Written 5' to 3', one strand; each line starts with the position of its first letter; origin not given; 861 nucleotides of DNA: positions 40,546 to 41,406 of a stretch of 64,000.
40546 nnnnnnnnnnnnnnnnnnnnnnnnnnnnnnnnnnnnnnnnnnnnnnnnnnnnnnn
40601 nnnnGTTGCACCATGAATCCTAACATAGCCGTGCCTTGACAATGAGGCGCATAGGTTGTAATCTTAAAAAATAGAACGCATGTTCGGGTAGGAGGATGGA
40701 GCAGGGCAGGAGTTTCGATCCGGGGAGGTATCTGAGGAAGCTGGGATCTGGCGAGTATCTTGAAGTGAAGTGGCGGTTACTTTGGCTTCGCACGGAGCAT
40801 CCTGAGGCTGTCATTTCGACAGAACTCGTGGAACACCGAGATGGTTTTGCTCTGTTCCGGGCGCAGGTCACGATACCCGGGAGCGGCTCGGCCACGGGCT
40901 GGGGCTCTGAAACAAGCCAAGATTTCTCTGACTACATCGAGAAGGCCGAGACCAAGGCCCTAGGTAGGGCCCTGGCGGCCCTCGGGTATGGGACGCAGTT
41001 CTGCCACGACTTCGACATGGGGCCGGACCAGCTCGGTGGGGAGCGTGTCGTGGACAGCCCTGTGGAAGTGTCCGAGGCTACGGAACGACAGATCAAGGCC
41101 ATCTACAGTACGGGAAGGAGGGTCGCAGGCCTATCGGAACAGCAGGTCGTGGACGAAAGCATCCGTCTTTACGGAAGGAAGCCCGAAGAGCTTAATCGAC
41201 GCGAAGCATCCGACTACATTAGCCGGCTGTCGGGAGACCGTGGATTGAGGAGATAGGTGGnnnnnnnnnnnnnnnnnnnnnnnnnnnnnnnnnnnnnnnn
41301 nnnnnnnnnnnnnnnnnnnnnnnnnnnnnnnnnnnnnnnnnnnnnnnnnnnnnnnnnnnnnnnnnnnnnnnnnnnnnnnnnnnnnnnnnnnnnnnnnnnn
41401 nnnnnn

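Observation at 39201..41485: SOS-box-linked Rad52/DdrA-like annealing protein divergent from a DUF815 AAA ATPase: candidate damage-inducible repair module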

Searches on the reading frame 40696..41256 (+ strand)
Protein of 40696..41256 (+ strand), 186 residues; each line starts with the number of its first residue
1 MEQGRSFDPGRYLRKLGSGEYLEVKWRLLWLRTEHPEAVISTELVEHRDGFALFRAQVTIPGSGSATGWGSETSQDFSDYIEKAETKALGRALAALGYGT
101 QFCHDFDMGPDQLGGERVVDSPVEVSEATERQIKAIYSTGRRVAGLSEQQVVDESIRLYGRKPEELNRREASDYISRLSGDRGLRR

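Call 3: search_protein_families(library=pfam, proteins=[window:40696-41256:+], max_evalue=1)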
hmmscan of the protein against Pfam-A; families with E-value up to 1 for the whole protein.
window:40696-41256:+ (186 aa): 0 families

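Call 4: search_protein_families(library=phrogs, proteins=[window:40696-41256:+], max_evalue=1)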
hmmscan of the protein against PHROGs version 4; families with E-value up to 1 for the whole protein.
window:40696-41256:+ (186 aa): 3 families
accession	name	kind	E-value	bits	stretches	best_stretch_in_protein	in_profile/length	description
phrog_27776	-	unknown function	1.5e-21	78.3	1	7-131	2-145/217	-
phrog_11717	-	unknown function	1.1e-10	42.6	1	19-101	28-115/208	-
phrog_23738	-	unknown function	0.00078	20.1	1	19-99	8-100/198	-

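Call 5: search_protein_families(library=ncbifam, proteins=[window:40696-41256:+], max_evalue=1)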
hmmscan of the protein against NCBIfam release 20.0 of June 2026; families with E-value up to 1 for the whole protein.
window:40696-41256:+ (186 aa): 2 families
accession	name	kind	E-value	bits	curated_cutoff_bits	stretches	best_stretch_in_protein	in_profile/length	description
NF058667.1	slr1353_fam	subfamily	0.0054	17.1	100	1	40-104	2-60/239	slr1353 family protein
NF004857.0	PRK06210.1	equivalog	0.16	11.4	341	1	65-112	29-76/275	enoyl-CoA hydratase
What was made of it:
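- On NCBIfam NF058667, slr1353 family protein: 17.1 bits, E=0.0054, covering residues 40-104 only (call 5).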

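Call 6: find_homologous_proteins(query=window:40696-41256:+)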
Query window:40696-41256:+ (186 aa): 3698 proteins with E <= 0.001 among 4201 candidates; the best 120 are listed.
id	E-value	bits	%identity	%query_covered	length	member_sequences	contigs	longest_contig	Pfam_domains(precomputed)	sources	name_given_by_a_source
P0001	3.7e-118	410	100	100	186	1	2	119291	PF27148.1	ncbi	-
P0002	7.2e-104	363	84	100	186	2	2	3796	PF27148.1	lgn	-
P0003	8.5e-65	236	71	80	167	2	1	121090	PF27148.1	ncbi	-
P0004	9.7e-64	233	57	96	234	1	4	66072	PF27148.1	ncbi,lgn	ncbi:MAG: hypothetical protein ACM3US_02650 [Sphingomonadaceae bacterium]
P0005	4.3e-63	231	63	94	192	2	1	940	PF27148.1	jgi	jgi:hypothetical protein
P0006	1.9e-62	228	62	94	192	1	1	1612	PF27148.1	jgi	-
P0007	2.1e-62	228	62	97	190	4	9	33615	PF27148.1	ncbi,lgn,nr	ncbi:MAG: hypothetical protein IRY86_04770 [Thermorudis peleae]|nr:hypothetical protein [Thermorudis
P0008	2.3e-62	228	63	94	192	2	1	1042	PF27148.1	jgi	-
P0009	3.5e-62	228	57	96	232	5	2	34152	PF27148.1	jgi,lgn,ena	-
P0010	4.1e-62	227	56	95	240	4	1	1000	PF27148.1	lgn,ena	-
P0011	4.6e-62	227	62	94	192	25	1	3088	PF27148.1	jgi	jgi:hypothetical protein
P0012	5.4e-62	227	57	95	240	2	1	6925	PF27148.1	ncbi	-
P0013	5.6e-62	227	58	95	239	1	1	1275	PF27148.1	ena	-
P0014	7.7e-62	227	61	95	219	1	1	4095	PF27148.1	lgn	-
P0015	1.2e-61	226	56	96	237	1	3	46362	PF27148.1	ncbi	ncbi:MAG: hypothetical protein ACYC66_13955 [Chloroflexota bacterium]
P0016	1.5e-61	226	63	94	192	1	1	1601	PF27148.1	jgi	jgi:hypothetical protein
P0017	1.8e-61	225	59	92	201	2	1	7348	PF27148.1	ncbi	-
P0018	1.8e-61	225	55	97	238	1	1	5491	PF27148.1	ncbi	-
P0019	2.0e-61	225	62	97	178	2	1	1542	PF27148.1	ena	-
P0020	2.5e-61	225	57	94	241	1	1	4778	PF27148.1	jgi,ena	-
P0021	3.6e-61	224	62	94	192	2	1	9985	PF27148.1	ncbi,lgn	-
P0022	3.9e-61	224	55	95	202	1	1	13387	PF27148.1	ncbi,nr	ncbi:MAG: hypothetical protein HYX94_01735 [Chloroflexi bacterium]|nr:hypothetical protein [Chlorofl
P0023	4.4e-61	224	57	95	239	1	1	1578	PF27148.1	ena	-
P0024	4.7e-61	224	56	98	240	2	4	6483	PF27148.1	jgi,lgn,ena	jgi:hypothetical protein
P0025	4.7e-61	224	59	78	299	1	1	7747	PF27148.1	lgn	-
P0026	4.9e-61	224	62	94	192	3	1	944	PF27148.1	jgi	jgi:hypothetical protein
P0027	5.2e-61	224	57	96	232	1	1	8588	PF27148.1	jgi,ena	jgi:uncharacterized protein YbdZ (MbtH family)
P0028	5.9e-61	224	56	95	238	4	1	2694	PF27148.1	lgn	-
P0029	6.2e-61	224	58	95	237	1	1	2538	PF27148.1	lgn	-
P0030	8.6e-61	223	57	94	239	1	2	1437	PF27148.1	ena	-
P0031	9.5e-61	223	61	94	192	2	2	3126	PF27148.1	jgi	jgi:hypothetical protein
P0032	9.5e-61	223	62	94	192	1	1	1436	PF27148.1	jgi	jgi:hypothetical protein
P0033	9.6e-61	223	61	94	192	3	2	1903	PF27148.1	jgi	jgi:hypothetical protein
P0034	1.1e-60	223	55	98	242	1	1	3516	PF27148.1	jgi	jgi:uncharacterized protein YbdZ (MbtH family)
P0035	1.4e-60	222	55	95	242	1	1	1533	PF27148.1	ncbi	-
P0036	1.5e-60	222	56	96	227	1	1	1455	PF27148.1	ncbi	-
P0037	1.6e-60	222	56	96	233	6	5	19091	PF27148.1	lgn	-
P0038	2.1e-60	222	55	98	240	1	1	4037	PF27148.1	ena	-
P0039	2.3e-60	222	56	98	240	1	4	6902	PF27148.1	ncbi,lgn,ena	-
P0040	2.4e-60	222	55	98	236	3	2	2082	PF27148.1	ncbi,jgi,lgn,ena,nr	ncbi:MAG TPA: hypothetical protein VFD42_02550 [Chloroflexota bacterium]|nr:hypothetical protein [Ch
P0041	2.6e-60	222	61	94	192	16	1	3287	PF27148.1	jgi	jgi:hypothetical protein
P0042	3.1e-60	221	55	98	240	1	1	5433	PF27148.1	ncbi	-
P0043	3.4e-60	221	56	95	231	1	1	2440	PF27148.1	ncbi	-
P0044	3.8e-60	221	53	95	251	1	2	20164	PF27148.1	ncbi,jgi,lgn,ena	-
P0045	4.6e-60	221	55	95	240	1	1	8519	PF27148.1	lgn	-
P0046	4.9e-60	221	66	65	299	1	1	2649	PF27148.1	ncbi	-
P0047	6.0e-60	220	60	95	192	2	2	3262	PF27148.1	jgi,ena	-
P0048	7.2e-60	220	61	94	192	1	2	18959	PF27148.1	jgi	jgi:hypothetical protein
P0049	8.0e-60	220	56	95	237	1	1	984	PF27148.1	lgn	-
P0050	8.7e-60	220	55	98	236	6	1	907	PF27148.1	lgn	-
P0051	8.8e-60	220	56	94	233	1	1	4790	PF27148.1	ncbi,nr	ncbi:MAG TPA: hypothetical protein VHS06_11990 [Chloroflexota bacterium]|nr:hypothetical protein [Ch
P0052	8.9e-60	220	56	95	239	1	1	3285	PF27148.1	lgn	-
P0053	9.4e-60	220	53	95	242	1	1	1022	PF27148.1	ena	-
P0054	9.8e-60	220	61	94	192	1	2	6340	PF27148.1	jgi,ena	-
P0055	1.1e-59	219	60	95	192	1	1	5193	PF27148.1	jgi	jgi:hypothetical protein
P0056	1.5e-59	219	61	94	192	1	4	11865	PF27148.1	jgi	jgi:hypothetical protein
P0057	1.6e-59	219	56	97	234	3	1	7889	PF27148.1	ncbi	-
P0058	1.7e-59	219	54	98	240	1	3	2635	PF27148.1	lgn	-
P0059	2.0e-59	219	57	94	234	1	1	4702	PF27148.1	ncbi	-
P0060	2.1e-59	219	54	85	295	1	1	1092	PF27148.1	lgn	-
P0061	2.2e-59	219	67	65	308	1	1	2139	PF27148.1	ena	-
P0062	2.5e-59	218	67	65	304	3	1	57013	PF27148.1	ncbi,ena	ncbi:MAG TPA: hypothetical protein VF826_01845 [Chloroflexia bacterium]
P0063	2.6e-59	218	66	64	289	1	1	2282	PF27148.1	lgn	-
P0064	2.7e-59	218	42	97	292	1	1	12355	PF27148.1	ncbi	-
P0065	3.3e-59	218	56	93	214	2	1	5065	PF27148.1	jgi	jgi:hypothetical protein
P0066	3.9e-59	218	61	94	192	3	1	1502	PF27148.1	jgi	jgi:hypothetical protein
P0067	3.9e-59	218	53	97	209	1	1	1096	PF27148.1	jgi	jgi:uncharacterized protein YbdZ (MbtH family)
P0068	4.0e-59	218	54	94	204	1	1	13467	PF27148.1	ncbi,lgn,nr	ncbi:MAG: hypothetical protein Q7O66_02955 [Dehalococcoidia bacterium]|nr:hypothetical protein [Deha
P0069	4.5e-59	218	66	65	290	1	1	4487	PF27148.1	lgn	-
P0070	4.5e-59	217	56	97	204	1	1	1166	PF27148.1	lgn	-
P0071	4.9e-59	217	66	65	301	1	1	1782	PF27148.1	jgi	jgi:uncharacterized protein YbdZ (MbtH family)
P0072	4.9e-59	217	66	65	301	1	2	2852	PF27148.1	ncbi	-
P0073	5.3e-59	217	60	94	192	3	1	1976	PF27148.1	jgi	jgi:hypothetical protein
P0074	5.9e-59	217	59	96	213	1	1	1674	PF27148.1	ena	-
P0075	6.0e-59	217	64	67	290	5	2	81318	PF27148.1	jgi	jgi:hypothetical protein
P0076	6.1e-59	217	65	67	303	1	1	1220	PF27148.1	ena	-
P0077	7.0e-59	217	64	67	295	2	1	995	PF27148.1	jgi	jgi:uncharacterized protein YbdZ (MbtH family)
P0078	7.2e-59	217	64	67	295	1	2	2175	PF27148.1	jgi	jgi:uncharacterized protein YbdZ (MbtH family)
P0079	7.3e-59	217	63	66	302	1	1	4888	PF27148.1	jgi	jgi:uncharacterized protein YbdZ (MbtH family)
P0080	8.2e-59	217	55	95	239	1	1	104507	PF27148.1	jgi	jgi:hypothetical protein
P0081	8.5e-59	217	53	85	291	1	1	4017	PF27148.1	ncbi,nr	ncbi:MAG: hypothetical protein M3328_13375 [Chloroflexota bacterium]|nr:hypothetical protein [Chloro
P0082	8.9e-59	217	65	65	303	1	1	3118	PF27148.1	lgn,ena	-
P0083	1.0e-58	216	54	95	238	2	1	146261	PF27148.1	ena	-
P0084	1.1e-58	216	56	96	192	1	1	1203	PF27148.1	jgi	jgi:hypothetical protein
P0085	1.1e-58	216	65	67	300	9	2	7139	PF27148.1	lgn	-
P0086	1.1e-58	216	66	64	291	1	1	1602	PF27148.1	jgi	jgi:uncharacterized protein YbdZ (MbtH family)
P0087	1.3e-58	216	58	96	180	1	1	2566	PF27148.1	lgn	-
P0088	1.5e-58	216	55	97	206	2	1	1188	PF27148.1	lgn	-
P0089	1.6e-58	216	53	98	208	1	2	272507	PF27148.1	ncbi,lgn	ncbi:MAG: hypothetical protein ACRDJW_17195 [Thermomicrobiales bacterium]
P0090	1.6e-58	216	55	94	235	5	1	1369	PF27148.1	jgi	jgi:hypothetical protein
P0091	1.6e-58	216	65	65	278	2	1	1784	PF27148.1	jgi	jgi:uncharacterized protein YbdZ (MbtH family)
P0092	1.7e-58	216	54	96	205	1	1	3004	PF27148.1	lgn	-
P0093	1.7e-58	216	65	67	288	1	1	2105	PF27148.1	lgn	-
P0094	1.8e-58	216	56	94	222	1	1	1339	PF27148.1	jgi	jgi:hypothetical protein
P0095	1.8e-58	216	65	65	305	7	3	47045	PF27148.1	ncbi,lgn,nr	ncbi:MAG: hypothetical protein M3437_20535 [Chloroflexota bacterium]|nr:hypothetical protein [Chloro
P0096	1.8e-58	216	62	70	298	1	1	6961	PF27148.1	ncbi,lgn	-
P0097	2.1e-58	215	66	66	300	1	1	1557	PF27148.1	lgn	-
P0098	2.1e-58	215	53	94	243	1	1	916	PF27148.1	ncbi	-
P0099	2.3e-58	215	46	97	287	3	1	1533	PF27148.1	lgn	-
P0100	2.3e-58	215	58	94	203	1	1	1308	PF27148.1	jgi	jgi:hypothetical protein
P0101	2.5e-58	215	54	94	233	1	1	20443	PF27148.1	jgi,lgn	jgi:hypothetical protein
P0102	2.5e-58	215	53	95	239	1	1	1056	PF27148.1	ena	-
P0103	2.6e-58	215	56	95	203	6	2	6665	PF27148.1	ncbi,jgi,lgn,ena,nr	ncbi:MAG: hypothetical protein OEW93_10550 [Candidatus Bathyarchaeota archaeon]|nr:hypothetical prot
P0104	2.8e-58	215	62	66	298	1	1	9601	PF27148.1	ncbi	-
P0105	3.0e-58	215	44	95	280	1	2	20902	PF27148.1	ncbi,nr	ncbi:MAG: hypothetical protein M3014_04835 [Chloroflexota bacterium]|nr:hypothetical protein [Chloro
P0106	3.0e-58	215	56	97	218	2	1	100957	PF27148.1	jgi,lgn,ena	-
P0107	3.1e-58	215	55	98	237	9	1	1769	PF27148.1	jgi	-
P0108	3.1e-58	215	45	96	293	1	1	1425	PF27148.1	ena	-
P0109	4.0e-58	214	64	67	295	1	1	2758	PF27148.1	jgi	jgi:uncharacterized protein YbdZ (MbtH family)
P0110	4.0e-58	214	45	97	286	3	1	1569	PF27148.1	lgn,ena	-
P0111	4.2e-58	214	54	95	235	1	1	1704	PF27148.1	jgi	jgi:hypothetical protein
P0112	4.8e-58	214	63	67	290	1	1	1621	PF27148.1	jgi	jgi:uncharacterized protein YbdZ (MbtH family)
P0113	5.1e-58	214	64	67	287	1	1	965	PF27148.1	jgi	-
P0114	5.1e-58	214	53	97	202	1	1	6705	PF27148.1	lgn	-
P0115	5.2e-58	214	63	68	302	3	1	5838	PF27148.1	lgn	-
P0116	5.2e-58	214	53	95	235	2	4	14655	PF27148.1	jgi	jgi:hypothetical protein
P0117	5.2e-58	214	58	95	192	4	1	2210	PF27148.1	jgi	jgi:hypothetical protein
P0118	5.3e-58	214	58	92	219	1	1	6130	PF27148.1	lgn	-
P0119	5.4e-58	214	59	94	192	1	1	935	PF27148.1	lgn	-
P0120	6.2e-58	214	66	66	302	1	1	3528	PF27148.1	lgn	-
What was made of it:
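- On Pfam PF27148 Slr1353_N: The local Pfam copy evidently lacks this model (no hit in call 3; the identical protein P0001 carries the precomputed PF27148 assignment, call 6).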

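Call 7: search_solved_structures(query=window:40696-41256:+, max_evalue=10, show_alignments=3)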
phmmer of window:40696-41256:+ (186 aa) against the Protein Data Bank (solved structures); distinct sequences matched with E-value up to 10: 0.

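Call 11: find_encoding_contigs(protein=P0001, flank=10000, max_places=3)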
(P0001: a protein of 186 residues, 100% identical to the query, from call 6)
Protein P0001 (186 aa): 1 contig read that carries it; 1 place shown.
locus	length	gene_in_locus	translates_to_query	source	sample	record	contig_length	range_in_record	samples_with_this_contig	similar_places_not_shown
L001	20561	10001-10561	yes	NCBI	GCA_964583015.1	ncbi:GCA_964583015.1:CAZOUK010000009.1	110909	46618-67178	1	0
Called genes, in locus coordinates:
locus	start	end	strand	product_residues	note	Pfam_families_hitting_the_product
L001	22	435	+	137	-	-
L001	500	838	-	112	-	-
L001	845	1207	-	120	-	-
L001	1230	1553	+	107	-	-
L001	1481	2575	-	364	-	PF03054:tRNA_Me_trans, PF20259:tRNA_Me_trans_M, PF20258:tRNA_Me_trans_C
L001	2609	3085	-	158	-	PF00583:Acetyltransf_1, PF13673:Acetyltransf_10, PF13508:Acetyltransf_7, PF08445:FR47 (faint)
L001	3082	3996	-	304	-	PF07136:DUF1385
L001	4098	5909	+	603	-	PF01368:DHH, PF02272:DHHA1, PF17768:RecJ_OB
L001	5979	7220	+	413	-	PF00919:UPF0004, PF04055:Radical_SAM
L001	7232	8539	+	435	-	PF00206:Lyase_1, PF10397:ADSL_C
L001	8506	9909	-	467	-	PF05673:DUF815, PF13191:AAA_16, PF20720:nSTAND3 (weak), PF00004:AAA (weak)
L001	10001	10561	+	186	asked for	PF27148:Slr1353_N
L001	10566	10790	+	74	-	-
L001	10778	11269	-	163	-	PF02481:DNA_processg_A (faint), PF18306:LDcluster4, PF03641:Lysine_decarbox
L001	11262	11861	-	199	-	PF02834:LigT_PEase, PF13563:2_5_RNA_ligase2, PF02834:LigT_PEase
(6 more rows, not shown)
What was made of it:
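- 40696..41256 (+): 186-aa protein of family PF27148 (Slr1353_N): predicted Rad52-fold single-strand annealing or ssDNA-binding protein. Homologues number 3698, all listed ones PF27148 (calls 6, 11).
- On Pfam PF27148 Slr1353_N: The precomputed Pfam assignment applies to the identical protein P0001 and to all 120 listed homologues (calls 6, 11).
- Closest known: Slr1353 family of cyanobacteria. Same: The N-terminal domain belongs to the same Pfam family according to the precomputed annotation (calls 6, 11).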

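Call 12: find_encoding_contigs(protein=P0003, flank=6000, max_places=2)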
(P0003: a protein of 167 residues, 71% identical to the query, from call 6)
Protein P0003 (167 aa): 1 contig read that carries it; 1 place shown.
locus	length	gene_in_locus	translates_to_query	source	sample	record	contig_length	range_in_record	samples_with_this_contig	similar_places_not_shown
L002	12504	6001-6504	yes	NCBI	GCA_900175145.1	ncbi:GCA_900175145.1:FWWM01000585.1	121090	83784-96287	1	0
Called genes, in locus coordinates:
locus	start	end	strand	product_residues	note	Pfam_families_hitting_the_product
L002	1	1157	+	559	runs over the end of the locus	PF01368:DHH, PF17768:RecJ_OB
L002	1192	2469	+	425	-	PF00919:UPF0004, PF04055:Radical_SAM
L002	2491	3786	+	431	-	PF00206:Lyase_1, PF10397:ADSL_C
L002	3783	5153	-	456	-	PF05673:DUF815, PF13191:AAA_16 (weak)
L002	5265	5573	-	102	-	-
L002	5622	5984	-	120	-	-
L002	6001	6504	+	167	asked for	PF27148:Slr1353_N (weak)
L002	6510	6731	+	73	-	-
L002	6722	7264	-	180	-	PF18306:LDcluster4, PF03641:Lysine_decarbox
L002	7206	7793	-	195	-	PF10469:AKAP7_NLS, PF02834:LigT_PEase, PF13563:2_5_RNA_ligase2, PF02834:LigT_PEase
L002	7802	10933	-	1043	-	PF00133:tRNA-synt_1, PF09334:tRNA-synt_1g (faint), PF08264:Anticodon_1, PF19302:DUF5915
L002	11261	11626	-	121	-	-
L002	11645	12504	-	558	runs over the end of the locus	PF13231:PMT_2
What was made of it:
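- The adjacency is kept in the closest relative (call 12).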

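Call 13: find_encoding_contigs(protein=P0007, flank=6000, max_places=2)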
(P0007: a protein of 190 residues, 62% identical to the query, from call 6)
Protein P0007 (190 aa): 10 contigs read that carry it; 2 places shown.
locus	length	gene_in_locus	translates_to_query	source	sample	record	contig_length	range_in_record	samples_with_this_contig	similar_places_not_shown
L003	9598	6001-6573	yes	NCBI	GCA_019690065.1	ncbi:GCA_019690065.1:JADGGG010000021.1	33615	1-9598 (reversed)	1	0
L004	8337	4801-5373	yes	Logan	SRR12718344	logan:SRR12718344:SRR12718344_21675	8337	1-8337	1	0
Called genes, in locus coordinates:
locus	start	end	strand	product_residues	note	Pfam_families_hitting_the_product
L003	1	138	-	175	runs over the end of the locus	PF00510:COX3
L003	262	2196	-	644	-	PF00115:COX1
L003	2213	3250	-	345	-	PF02790:COX2_TM, PF00116:COX2, PF00034:Cytochrom_C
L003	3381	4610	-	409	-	PF02463:SMC_N, PF11398:DUF2813 (faint), PF13175:AAA_15, PF13476:AAA_23 (weak), PF13304:AAA_21 (faint)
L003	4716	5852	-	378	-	PF00712:DNA_pol3_beta, PF02767:DNA_pol3_beta_2, PF02768:DNA_pol3_beta_3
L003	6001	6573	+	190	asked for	PF27148:Slr1353_N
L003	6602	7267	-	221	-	PF00300:His_Phos_1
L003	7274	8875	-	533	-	PF01293:PEPCK_ATP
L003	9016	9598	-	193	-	PF02547:Queuosine_synth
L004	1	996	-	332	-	?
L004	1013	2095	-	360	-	PF02790:COX2_TM, PF00116:COX2, PF00034:Cytochrom_C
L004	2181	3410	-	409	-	PF02463:SMC_N, PF11398:DUF2813 (faint), PF13175:AAA_15, PF13476:AAA_23 (weak), PF13304:AAA_21 (faint)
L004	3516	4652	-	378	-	PF00712:DNA_pol3_beta, PF02767:DNA_pol3_beta_2, PF02768:DNA_pol3_beta_3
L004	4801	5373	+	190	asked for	PF27148:Slr1353_N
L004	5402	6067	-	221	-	PF00300:His_Phos_1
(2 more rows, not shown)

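Call 20: find_related_loci(query=A1, collection=genome_contigs, flank=6000)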
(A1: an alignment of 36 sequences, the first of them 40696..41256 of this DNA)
Query A1 (186 aa) in genome_contigs; peptide patterns used: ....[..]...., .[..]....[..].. (x = any residue, [..] = any of these).
365 stretches matched a pattern; 340 encode a relative of the query (tblastn E <= 1e-3); the best 80 are kept; 80 distinct loci.
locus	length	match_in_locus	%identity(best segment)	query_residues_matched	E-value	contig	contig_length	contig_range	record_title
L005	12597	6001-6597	57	5-182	8e-69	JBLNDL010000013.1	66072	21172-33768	MAG: Sphingomonadaceae bacterium isolate MAG100 PRJNA950955_bin1_renamed_12, whole genome shotgun sequence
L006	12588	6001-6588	56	5-181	1e-65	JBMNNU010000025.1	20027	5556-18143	MAG: Chloroflexota bacterium isolate SBF912SR1HQ0014 scaffold_3290_c1, whole genome shotgun sequence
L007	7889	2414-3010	56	5-184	6e-65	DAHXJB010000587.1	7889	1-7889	MAG TPA_asm: Chloroflexota bacterium isolate clean1545 k141_184071, whole genome shotgun sequence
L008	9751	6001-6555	62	5-178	3e-64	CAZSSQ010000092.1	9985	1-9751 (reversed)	MAG TPA_asm: uncultured Dehalococcoidia bacterium isolate binchicken_co89_553 genome assembly, contig: NODE_13715_length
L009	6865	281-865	55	5-180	4e-64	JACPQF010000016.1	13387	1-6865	MAG: Chloroflexi bacterium isolate NC_groundwater_646_Ag_B-0.1um_60_58 B_1_S1_Biohub_coassembly_k141_122047, whole genom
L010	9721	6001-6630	53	5-181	1e-63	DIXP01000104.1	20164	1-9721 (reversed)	MAG TPA_asm: Chloroflexi bacterium UBA6077 UBA6077_contig_5004, whole genome shotgun sequence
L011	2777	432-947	57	5-182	1e-63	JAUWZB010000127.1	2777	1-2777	MAG: Dehalococcoidales bacterium isolate CSMAG_2725 CSMAG_2725_k141_458703_length_2777_cov_8.6870, whole genome shotgun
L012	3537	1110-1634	59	5-180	4e-63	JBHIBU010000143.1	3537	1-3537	MAG: Dehalococcoidia bacterium isolate FS_3_bin.7 NODE_7085_length_3537_cov_7.778001, whole genome shotgun sequence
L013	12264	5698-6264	58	7-181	6e-63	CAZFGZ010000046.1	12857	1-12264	MAG TPA_asm: uncultured Dehalococcoidia bacterium isolate binchicken_co89_502 genome assembly, contig: NODE_9409_length_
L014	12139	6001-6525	58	5-180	5e-63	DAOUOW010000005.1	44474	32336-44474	MAG TPA_asm: Chloroflexota bacterium isolate CSMAG_84 CSMAG_84_k119_14352_length_44474_cov_18.9456, whole genome shotgun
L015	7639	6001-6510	57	5-180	7e-63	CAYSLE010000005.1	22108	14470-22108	MAG TPA_asm: uncultured Dehalococcoidales bacterium isolate binchicken_co124_360 genome assembly, contig: NODE_1053_leng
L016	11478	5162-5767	54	5-178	2e-62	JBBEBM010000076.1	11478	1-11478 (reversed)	MAG: Dehalococcoidia bacterium isolate LejiaF_67_20 Lejia_F_7842_length_11478_cov_12, whole genome shotgun sequence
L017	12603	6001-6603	53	1-182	1e-62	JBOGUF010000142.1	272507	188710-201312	MAG: Thermomicrobiales bacterium isolate M3-S_metabat2.bin.186 k127_3141002, whole genome shotgun sequence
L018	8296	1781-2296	57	5-182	2e-62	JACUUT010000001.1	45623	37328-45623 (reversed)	MAG: Dehalococcoidia bacterium isolate Kmv38 NODE_312_length_45623_cov_6.472459, whole genome shotgun sequence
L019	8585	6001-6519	58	7-180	6e-62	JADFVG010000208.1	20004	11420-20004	MAG: Chloroflexota bacterium isolate C2.bin.45 k83_3056157, whole genome shotgun sequence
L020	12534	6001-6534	57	7-178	3e-61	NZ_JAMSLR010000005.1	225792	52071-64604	Thermalbibacter longus strain CFH 74404 Scaffold5, whole genome shotgun sequence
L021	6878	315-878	53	1-178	6e-61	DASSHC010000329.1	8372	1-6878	MAG TPA_asm: Thermomicrobiaceae bacterium isolate SMAG_U1049 k141_1043923, whole genome shotgun sequence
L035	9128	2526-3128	51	1-183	1e-59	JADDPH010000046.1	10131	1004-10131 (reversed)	MAG: Sphaerobacteraceae bacterium isolate LC2_1 AB19_LC2_2076_length_10276_cov_48, whole genome shotgun sequence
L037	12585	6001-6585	53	7-178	7e-60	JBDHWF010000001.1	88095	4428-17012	MAG: Chloroflexia bacterium isolate AS-MESO-3CA.85 NODE_982_length_88095_cov_5.352507, whole genome shotgun sequence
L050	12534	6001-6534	53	7-178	2e-58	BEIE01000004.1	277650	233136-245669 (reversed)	Bacterium HR28 DNA, contig: NODE_17_4, isolate: HRbin28, whole genome shotgun sequence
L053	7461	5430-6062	50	1-178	2e-58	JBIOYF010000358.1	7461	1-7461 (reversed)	MAG: Dehalococcoidia bacterium isolate MAG037 k127_716562, whole genome shotgun sequence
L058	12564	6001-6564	51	1-178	3e-58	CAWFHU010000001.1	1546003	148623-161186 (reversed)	MAG: uncultured Chloroflexia bacterium isolate MFD02416.bin.2.190 genome assembly, contig: contig_11569, whole genome sh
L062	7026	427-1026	50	1-182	1e-57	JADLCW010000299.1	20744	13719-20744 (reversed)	MAG: Thermomicrobiales bacterium isolate SJ248 c_000000635561, whole genome shotgun sequence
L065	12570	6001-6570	53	1-178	3e-57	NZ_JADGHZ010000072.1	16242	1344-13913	MAG: Sphaerobacter sp. isolate HOG56 NODE_2195_length_16242_cov_25.933655, whole genome shotgun sequence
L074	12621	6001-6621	49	1-182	5e-57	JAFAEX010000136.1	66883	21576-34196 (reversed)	MAG: Chloroflexota bacterium isolate OH_SBlB_151 k127_1315026, whole genome shotgun sequence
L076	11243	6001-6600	50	6-184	1e-56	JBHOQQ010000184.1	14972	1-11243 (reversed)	MAG: Thermomicrobiales bacterium isolate A0_21 coassembly_Ak141_385572, whole genome shotgun sequence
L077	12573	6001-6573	50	1-182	8e-57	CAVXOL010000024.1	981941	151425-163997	MAG: uncultured Chloroflexia bacterium isolate MFD02840.bin.2.161 genome assembly, contig: contig_84771, whole genome sh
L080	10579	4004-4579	51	7-182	2e-56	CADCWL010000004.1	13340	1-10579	MAG: uncultured Thermomicrobiales bacterium isolate AVDCRST_MAG19 genome assembly, contig: NODE1033, whole genome shotgu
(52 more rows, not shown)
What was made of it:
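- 340 species-level genomes encode a relative (call 20).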
